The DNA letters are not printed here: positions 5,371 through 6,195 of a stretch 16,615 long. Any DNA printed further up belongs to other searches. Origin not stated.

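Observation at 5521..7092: Very AT-rich four-gene operon with overlapping start/stop codons, containing an HNH nuclease and three unknowns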

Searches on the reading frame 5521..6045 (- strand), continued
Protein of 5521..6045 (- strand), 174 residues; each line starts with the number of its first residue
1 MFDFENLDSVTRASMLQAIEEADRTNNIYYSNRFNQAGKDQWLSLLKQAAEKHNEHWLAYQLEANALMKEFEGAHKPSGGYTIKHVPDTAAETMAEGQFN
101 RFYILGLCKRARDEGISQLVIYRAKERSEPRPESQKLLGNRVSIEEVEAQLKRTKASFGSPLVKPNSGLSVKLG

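Call 35: search_protein_families(library=pfam, proteins=[L002:3596-5926:+, L011:3565-5982:+, L013:3811-5787:+, L016:2995-5934:+, L010:3976-5631:+, L024:4448-5833:+, L031:4534-5913:+, L029:4416-5981:+, L017:2572-5592:+, L018:2535-5450:+], max_evalue=0.001)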
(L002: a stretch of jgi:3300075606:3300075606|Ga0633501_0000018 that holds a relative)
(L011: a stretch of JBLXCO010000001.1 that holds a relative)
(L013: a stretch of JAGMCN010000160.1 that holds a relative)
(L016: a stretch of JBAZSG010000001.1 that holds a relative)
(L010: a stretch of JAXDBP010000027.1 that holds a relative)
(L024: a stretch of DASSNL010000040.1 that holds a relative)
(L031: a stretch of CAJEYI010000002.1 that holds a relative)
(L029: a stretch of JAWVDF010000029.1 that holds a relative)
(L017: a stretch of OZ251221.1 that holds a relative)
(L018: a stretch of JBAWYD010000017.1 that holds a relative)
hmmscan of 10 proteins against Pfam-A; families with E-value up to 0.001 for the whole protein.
L002:3596-5926:+ (776 aa): 4 families
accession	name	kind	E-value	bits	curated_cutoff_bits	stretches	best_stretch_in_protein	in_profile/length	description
PF13166.12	AAA_13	-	1e-30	107.6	36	2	231-623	205-573/713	AAA domain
PF13304.12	AAA_21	-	3.8e-06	27.6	27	0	45-69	1-25/304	AAA domain, putative AbiEii toxin, Type IV TA system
PF00005.33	ABC_tran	-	4.6e-06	27.7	25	1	40-79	8-48/137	ABC transporter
PF02463.25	SMC_N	-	6.8e-06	26.1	40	0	414-627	135-205/220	RecF/RecN/SMC N terminal domain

L011:3565-5982:+ (805 aa): 5 families
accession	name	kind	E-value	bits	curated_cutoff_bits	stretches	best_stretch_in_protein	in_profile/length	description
PF02463.25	SMC_N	-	8.8e-16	58.4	40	1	4-630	2-209/220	RecF/RecN/SMC N terminal domain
PF13476.12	AAA_23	-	7.3e-09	37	27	1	6-242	1-177/201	AAA domain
PF13555.12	AAA_29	-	8.8e-06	25.8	27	1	3-51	3-46/61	P-loop containing region of AAA domain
PF13175.12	AAA_15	-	6.5e-05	23.1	32.1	1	4-311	3-238/374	AAA ATPase domain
PF13304.12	AAA_21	-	0.00059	20.4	27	0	32-107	4-83/304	AAA domain, putative AbiEii toxin, Type IV TA system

L013:3811-5787:+ (658 aa): 1 family
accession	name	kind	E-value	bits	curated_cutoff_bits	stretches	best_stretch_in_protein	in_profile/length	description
PF03030.21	H_PPase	-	4.7e-244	812.3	29.7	1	10-652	1-645/645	Inorganic H+ pyrophosphatase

L016:2995-5934:+ (979 aa): 3 families
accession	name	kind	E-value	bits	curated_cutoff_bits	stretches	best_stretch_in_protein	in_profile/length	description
PF02867.20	Ribonuc_red_lgC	-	1.7e-110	370.6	23.9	1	384-873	3-523/523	Ribonucleotide reductase, barrel domain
PF03477.21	ATP-cone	-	2.9e-32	111.5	25.8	2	106-196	2-88/88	ATP cone domain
PF00317.26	Ribonuc_red_lgN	-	6.9e-09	36.1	28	1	316-368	23-73/77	Ribonucleotide reductase, all-alpha domain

L010:3976-5631:+ (551 aa): 2 families
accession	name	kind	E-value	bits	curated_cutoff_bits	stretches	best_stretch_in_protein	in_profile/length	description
PF02652.20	Lactate_perm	-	6.7e-75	253.3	27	1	36-549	2-521/522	L-lactate permease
PF03553.21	Na_H_antiporter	-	9.1e-06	25.6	23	1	420-519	169-269/303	Na+/H+ antiporter family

L024:4448-5833:+ (461 aa): 1 family
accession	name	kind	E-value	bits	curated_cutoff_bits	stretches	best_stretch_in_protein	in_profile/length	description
PF13432.12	TPR_16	-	0.00027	21.8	32.7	1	198-245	13-56/65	Tetratricopeptide repeat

L031:4534-5913:+ (459 aa): 1 family
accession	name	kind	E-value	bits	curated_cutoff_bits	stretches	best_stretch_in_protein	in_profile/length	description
PF09903.14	DUF2130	-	7.9e-86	287.9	26.7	1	186-441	5-254/255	Uncharacterized protein conserved in bacteria (DUF2130)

L029:4416-5981:+ (521 aa): 0 families

L017:2572-5592:+ (1006 aa): 3 families
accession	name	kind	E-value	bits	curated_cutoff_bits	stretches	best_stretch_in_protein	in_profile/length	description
PF19778.5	RE_endonuc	-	2.8e-35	120.8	23.4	1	874-980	2-105/108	Endonuclease domain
PF04851.21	ResIII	-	1.2e-10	42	22.5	1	88-221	24-134/164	Type III restriction enzyme, res subunit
PF00270.35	DEAD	-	3.6e-07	30.5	26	1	86-252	13-161/167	DEAD/DEAH box helicase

L018:2535-5450:+ (971 aa): 5 families
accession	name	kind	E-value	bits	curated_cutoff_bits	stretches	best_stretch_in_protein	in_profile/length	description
PF18766.7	SWI2_SNF2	-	5.7e-56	190.1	26.7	1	256-482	1-214/221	SWI2/SNF2 ATPase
PF04313.20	HSDR_N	-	2.8e-24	86.5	25.1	1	7-187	3-174/198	Type I restriction enzyme R protein N terminus (HSDR_N)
PF04851.21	ResIII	-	3.1e-20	73.2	22.5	1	252-417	3-163/164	Type III restriction enzyme, res subunit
PF22679.2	T1R_D3-like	-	7.5e-18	65.9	27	1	563-659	69-156/158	Type I restriction enzyme subunit R domain 3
PF00270.35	DEAD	-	0.00014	22.1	26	1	255-417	2-161/167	DEAD/DEAH box helicase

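Call 56: fold_search(model_id=the predicted structure, library=viral)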
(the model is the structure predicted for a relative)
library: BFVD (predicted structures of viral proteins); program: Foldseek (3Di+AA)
matches with E <= 10: 217; with E <= 0.001: 0
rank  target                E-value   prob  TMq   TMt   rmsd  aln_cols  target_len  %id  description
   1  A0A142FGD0            2.5e-03  1.00  0.57  0.61   6.5       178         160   12  Minor capsid protein [Pseudomonas phage NP3]
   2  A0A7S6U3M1            5.7e-03  0.96  0.38  0.25  14.8       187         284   14  Minor head protein [Burkholderia phage Maja]
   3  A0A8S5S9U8            7.1e-03  0.97  0.43  0.26   9.8       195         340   14  Minor capsid protein [Siphoviridae sp. ctJjf17]
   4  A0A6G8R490            7.6e-03  0.93  0.39  0.17  15.6       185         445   13  (no name in the UniProt tables at hand)
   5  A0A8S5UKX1            9.0e-03  1.00  0.54  0.24   7.0       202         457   14  Minor capsid protein [Myoviridae sp. ctQf419]
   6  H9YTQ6                1.7e-02  0.99  0.55  0.50   7.5       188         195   12  (no name in the UniProt tables at hand)
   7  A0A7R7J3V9            1.7e-02  0.84  0.34  0.11  12.7       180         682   14  (no name in the UniProt tables at hand)
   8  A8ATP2                2.3e-02  0.93  0.44  0.28  11.6       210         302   13  (no name in the UniProt tables at hand)
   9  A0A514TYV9            3.1e-02  0.80  0.39  0.13  13.5       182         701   15  Capsid maturation protease [Arthrobacter phage Vibaki]
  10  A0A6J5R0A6            3.4e-02  0.98  0.56  0.51   6.5       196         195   14  Phage head morphogenesis domain containing protein [uncultured Caudovirales phage]
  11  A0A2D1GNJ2            5.1e-02  0.96  0.48  0.23   9.6       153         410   12  (no name in the UniProt tables at hand)
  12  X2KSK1                5.8e-02  0.99  0.56  0.35   5.5       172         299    9  Uncharacterized protein [Mycobacterium phage Hawkeye]
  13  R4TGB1                5.8e-02  0.57  0.34  0.20  18.0       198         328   12  GpF-like protein [Haloarcula hispanica tailed virus 1]
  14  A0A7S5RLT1            8.2e-02  0.30  0.30  0.22  17.7       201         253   10  (no name in the UniProt tables at hand)
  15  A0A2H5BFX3            9.2e-02  0.47  0.31  0.21  12.7       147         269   14  (no name in the UniProt tables at hand)
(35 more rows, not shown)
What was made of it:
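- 5521..6045 (-): gD (174 aa, QUY40420): an unrelated, independently mobile gene captured as the fourth cistron. It belongs to a very conserved family with no Pfam assignment, and its predicted fold resembles the MuF/gp7 head-morphogenesis domain. The BFVD top hits that carry a name are nearly all MuF or minor-capsid proteins: best E 2.5e-3, TM up to 0.57 (call 56).
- Closest known: MuF / SPP1 gp7 head-morphogenesis domain. Same: The predicted fold of gD resembles short MuF minor-capsid proteins: TM 0.5-0.6, and the BFVD top hits that carry a name are nearly all MuF, minor-capsid or head-morphogenesis proteins (call 56).
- gD's fold resembles MuF minor-capsid proteins (call 56).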

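Call 59: search_protein_families(library=pfam, proteins=[L001:4503-5018:+], max_evalue=0.05)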
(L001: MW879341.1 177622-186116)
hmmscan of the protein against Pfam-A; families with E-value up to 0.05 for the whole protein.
L001:4503-5018:+ (171 aa): 1 family
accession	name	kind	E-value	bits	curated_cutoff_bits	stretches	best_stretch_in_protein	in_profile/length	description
PF08719.17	NADAR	-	1.5e-40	139.5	35.1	1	16-164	11-162/163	NADAR domain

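Call 78: find_encoding_contigs(protein=P0002, flank=6000, max_places=2)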
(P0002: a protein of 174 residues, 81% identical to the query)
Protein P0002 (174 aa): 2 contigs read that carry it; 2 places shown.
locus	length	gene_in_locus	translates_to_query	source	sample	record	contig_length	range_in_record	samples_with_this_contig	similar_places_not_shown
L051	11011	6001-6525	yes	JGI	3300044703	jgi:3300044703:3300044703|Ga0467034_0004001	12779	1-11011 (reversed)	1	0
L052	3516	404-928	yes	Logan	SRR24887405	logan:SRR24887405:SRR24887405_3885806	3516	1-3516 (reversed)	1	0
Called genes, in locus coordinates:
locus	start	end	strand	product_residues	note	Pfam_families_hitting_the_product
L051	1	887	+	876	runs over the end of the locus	PF13191:AAA_16 (weak), PF13424:TPR_12 (faint), PF07719:TPR_2 (faint), PF13428:TPR_14 (faint)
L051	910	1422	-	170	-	PF13640:2OG-FeII_Oxy_3, PF13661:2OG-FeII_Oxy_4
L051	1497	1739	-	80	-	-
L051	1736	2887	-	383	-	PF01761:DHQ_synthase, PF24621:DHQS_C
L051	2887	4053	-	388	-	PF00535:Glycos_transf_2, PF10111:Glyco_tranf_2_2, PF13641:Glyco_tranf_2_3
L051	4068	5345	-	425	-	PF00202:Aminotran_3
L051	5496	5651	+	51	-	-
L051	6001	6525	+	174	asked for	-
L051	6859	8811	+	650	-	PF01734:Patatin (faint)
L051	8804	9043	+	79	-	-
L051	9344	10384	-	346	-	PF01548:DEDD_Tnp_IS110, PF02371:Transposase_20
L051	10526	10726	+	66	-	-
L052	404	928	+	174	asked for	-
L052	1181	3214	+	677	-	PF01734:Patatin (faint)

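Call 79: find_encoding_contigs(protein=P0017, flank=6000, max_places=2)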
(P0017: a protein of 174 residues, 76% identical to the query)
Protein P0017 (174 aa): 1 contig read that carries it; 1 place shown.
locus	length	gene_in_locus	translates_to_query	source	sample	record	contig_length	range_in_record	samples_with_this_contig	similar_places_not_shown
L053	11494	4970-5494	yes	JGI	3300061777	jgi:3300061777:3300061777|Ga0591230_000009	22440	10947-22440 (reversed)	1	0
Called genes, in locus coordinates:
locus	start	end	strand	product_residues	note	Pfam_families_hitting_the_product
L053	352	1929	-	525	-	PF00091:Tubulin, PF12327:FtsZ_C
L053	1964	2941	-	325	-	-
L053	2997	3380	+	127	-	-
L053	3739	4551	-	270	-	PF13250:SNIPE, PF10544:T5orf172, PF13455:MUG113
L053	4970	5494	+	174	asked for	-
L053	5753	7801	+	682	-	PF01734:Patatin (faint)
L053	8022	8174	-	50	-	-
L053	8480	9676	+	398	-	PF01555:N6_N4_Mtase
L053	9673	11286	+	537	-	PF01555:N6_N4_Mtase (faint), PF01170:UPF0020 (faint)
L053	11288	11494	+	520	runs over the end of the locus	-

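Call 92: find_related_loci(query=A1, collection=viral_contigs, flank=8000)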
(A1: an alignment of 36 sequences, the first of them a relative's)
Query A1 (174 aa) in viral_contigs; peptide patterns used: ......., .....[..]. (x = any residue, [..] = any of these).
51 stretches matched a pattern, but none encodes a relative of the query by tblastn (E <= 1e-3).

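Call 100: search_dna_similar(query=L001:3989-4501:+, collection=phages, mode=protein, max_evalue=0.001, max_rows=30)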
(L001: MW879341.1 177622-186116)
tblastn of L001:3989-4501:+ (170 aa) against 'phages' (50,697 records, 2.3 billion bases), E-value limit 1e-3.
Records with a match: 1; places in all: 1; records where one place covers at least 80% of the query: 1.
Best place of each record, by identity: >=99% 1.
By first word of the organism name: Erwinia 1.
By host as written in the record: Erwinia amylovora 1.
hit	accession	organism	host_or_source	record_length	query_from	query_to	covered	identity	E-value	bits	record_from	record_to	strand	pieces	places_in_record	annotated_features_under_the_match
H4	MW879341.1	Erwinia phage pEa_SNUABM_54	Erwinia amylovora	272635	1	170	100%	99.4%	1e-87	285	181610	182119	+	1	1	hypothetical protein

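Call 106: list_cluster_members(proteins=[P0001, P0121, P0125, P0123, P0050, P0007])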
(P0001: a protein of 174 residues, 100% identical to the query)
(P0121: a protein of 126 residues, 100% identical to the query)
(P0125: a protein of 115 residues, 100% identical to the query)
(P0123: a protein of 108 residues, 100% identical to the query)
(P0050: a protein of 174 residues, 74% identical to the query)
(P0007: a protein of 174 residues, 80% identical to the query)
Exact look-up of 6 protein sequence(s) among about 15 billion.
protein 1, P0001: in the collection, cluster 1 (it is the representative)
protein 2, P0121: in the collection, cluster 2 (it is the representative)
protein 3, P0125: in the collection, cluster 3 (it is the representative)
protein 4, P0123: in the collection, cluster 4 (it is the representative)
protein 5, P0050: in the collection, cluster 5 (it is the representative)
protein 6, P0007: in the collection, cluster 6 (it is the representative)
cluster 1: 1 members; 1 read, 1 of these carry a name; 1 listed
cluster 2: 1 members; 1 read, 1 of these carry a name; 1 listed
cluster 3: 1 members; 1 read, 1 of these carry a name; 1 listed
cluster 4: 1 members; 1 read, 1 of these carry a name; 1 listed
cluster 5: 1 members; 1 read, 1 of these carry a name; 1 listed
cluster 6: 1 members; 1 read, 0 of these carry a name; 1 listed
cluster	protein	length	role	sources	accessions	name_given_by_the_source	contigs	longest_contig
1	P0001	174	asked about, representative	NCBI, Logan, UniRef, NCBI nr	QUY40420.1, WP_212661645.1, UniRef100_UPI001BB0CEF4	hypothetical protein [Acaryochloris marina] | hypothetical protein n=1 Tax=Acaryochloris marina TaxID=155978 RepID=UPI001BB0CEF4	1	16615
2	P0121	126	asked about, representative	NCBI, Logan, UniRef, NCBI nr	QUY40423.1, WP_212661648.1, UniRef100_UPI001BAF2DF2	hypothetical protein [Acaryochloris marina] | hypothetical protein n=1 Tax=Acaryochloris marina TaxID=155978 RepID=UPI001BAF2DF2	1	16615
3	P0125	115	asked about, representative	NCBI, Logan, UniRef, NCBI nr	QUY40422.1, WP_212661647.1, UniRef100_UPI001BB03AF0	hypothetical protein [Acaryochloris marina] | hypothetical protein n=1 Tax=Acaryochloris marina TaxID=155978 RepID=UPI001BB03AF0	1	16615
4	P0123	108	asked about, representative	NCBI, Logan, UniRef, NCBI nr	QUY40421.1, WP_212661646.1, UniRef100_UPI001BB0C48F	HNH endonuclease [Acaryochloris marina] | HNH endonuclease n=1 Tax=Acaryochloris marina TaxID=155978 RepID=UPI001BB0C48F | HNH endonuclease [Acaryochloris marina S15]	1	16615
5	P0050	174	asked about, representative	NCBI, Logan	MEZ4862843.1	MAG: hypothetical protein R3C14_16115 [Caldilineaceae bacterium]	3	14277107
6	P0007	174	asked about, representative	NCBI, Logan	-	-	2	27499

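Call 108: find_encoding_contigs(protein=P0067, flank=8000, max_places=2)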
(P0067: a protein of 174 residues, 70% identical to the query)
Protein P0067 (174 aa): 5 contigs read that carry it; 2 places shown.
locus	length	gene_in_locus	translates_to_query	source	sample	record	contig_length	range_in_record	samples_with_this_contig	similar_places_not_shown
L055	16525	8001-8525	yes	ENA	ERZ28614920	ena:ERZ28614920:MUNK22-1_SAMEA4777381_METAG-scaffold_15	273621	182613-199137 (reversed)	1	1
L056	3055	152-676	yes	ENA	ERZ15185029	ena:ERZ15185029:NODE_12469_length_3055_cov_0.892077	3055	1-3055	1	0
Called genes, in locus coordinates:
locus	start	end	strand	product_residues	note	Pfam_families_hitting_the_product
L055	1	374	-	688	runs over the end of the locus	PF12846:AAA_10 (weak)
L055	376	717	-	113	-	-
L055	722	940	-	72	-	-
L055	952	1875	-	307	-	-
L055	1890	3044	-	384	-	PF17210:SdrD_B (weak)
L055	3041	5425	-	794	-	PF00570:HRDC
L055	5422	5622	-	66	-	-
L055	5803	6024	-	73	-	-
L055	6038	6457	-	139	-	PF13456:RVT_3 (weak)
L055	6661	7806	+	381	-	PF13808:DDE_Tnp_1_assoc, PF01609:DDE_Tnp_1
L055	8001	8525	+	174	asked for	-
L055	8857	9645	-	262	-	-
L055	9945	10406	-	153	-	PF00436:SSB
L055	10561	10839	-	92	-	PF00196:GerE, PF08281:Sigma70_r4_2 (weak), PF13384:HTH_23 (weak), PF13518:HTH_28 (faint)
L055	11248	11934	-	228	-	-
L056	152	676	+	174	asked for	-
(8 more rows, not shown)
